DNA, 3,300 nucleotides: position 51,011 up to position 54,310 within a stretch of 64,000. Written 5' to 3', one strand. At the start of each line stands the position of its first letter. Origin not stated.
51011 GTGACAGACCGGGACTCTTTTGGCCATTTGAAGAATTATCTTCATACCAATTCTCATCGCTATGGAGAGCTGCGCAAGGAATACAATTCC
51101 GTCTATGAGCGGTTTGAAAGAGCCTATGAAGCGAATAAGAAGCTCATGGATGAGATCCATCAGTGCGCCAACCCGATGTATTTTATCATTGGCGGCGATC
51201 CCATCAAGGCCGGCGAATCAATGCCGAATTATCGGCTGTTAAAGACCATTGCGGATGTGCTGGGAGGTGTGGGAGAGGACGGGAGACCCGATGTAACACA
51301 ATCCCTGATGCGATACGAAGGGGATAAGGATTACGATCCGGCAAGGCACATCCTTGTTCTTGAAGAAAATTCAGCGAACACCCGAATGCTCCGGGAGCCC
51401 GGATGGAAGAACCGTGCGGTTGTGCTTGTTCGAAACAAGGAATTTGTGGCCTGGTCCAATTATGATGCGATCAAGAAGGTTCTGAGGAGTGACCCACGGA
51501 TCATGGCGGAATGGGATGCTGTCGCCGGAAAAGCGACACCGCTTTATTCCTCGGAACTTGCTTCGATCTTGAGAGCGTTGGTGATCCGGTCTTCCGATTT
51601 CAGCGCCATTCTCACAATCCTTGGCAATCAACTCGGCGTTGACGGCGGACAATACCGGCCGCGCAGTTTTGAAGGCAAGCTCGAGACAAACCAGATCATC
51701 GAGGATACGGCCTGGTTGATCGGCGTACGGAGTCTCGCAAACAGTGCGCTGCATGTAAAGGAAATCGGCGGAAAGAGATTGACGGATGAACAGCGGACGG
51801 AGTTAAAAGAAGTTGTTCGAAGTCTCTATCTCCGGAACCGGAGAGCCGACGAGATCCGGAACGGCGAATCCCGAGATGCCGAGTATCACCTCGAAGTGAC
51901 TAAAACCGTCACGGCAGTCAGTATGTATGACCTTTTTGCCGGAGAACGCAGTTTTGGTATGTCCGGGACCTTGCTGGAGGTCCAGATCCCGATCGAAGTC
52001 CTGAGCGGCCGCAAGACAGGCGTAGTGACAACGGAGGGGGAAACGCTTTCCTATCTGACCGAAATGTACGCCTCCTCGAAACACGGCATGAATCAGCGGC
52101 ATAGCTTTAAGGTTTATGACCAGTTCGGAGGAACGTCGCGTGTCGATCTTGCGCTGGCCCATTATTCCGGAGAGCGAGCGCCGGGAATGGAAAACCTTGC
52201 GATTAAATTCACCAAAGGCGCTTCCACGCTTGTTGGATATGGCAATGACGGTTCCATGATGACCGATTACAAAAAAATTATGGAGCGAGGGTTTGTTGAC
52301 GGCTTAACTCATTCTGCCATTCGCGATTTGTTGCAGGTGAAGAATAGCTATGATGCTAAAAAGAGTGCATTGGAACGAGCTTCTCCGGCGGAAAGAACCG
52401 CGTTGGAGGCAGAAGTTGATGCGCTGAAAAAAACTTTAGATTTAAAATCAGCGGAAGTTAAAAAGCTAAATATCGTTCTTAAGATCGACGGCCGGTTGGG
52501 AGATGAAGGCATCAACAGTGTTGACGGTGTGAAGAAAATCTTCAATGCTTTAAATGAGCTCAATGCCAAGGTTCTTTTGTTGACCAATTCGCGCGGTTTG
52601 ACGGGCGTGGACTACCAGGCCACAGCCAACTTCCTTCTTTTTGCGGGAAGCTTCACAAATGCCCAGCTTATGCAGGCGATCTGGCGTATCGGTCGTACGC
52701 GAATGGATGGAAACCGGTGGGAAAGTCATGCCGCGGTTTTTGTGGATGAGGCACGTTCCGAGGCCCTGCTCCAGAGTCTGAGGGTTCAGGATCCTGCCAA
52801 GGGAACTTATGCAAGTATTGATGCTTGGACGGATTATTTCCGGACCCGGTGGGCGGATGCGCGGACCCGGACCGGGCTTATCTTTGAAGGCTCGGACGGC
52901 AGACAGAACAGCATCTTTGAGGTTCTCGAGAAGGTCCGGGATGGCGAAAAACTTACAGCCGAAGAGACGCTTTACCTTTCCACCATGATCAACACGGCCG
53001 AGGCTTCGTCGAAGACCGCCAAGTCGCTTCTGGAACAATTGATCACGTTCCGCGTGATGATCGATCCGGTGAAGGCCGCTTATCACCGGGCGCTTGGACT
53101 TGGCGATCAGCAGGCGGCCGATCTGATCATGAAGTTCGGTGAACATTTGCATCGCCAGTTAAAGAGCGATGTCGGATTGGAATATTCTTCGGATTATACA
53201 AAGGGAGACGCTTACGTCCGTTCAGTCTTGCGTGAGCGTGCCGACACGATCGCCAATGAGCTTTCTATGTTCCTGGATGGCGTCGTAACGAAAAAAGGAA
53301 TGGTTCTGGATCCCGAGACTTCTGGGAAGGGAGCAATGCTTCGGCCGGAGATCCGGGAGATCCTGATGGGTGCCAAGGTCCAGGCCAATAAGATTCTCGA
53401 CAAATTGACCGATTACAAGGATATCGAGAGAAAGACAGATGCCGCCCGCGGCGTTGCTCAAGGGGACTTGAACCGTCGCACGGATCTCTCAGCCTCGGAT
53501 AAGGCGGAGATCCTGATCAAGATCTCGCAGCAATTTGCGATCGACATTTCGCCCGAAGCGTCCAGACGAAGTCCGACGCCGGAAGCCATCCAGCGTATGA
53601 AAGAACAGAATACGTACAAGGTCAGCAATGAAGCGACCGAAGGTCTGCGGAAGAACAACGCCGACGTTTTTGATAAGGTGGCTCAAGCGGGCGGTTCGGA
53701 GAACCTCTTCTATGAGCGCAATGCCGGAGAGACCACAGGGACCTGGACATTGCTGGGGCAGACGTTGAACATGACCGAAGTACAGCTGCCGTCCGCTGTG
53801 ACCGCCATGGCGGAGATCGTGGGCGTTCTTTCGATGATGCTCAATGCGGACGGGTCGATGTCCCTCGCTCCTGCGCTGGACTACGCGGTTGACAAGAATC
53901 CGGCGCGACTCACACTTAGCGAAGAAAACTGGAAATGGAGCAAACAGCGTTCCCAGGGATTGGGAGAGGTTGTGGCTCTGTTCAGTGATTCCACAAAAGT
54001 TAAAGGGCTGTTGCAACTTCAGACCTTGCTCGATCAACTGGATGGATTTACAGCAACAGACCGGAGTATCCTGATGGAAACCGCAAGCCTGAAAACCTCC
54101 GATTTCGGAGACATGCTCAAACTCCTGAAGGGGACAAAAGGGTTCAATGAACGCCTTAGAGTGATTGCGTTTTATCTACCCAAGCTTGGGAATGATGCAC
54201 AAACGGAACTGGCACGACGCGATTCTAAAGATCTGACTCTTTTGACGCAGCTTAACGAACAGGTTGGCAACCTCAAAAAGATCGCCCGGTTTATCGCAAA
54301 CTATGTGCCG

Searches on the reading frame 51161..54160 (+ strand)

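Call 6: search_protein_families(library=pfam, proteins=[window:51161-54160:+], max_evalue=0.1)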
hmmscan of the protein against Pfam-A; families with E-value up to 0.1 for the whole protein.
window:51161-54160:+ (1000 aa): 1 family
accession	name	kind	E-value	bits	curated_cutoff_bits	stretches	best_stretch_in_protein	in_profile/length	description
PF13344.12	Hydrolase_6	-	0.081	13.4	27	0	440-488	3-50/101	Haloacid dehalogenase-like hydrolase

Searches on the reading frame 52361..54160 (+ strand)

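Call 46: search_protein_families(library=pfam, proteins=[window:52361-54160:+], max_evalue=10)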
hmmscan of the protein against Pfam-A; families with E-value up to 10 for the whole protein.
window:52361-54160:+ (600 aa): 3 families
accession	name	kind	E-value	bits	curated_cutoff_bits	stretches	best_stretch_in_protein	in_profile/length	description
PF13344.12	Hydrolase_6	-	0.047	14.2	27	1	40-88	3-50/101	Haloacid dehalogenase-like hydrolase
PF19203.5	DUF5875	-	0.095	12.6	26.5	1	183-208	191-216/228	Family of unknown function (DUF5875)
PF02885.22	Glycos_trans_3N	-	0.11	12.7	26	1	187-215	2-30/63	Glycosyl transferase family, helical bundle domain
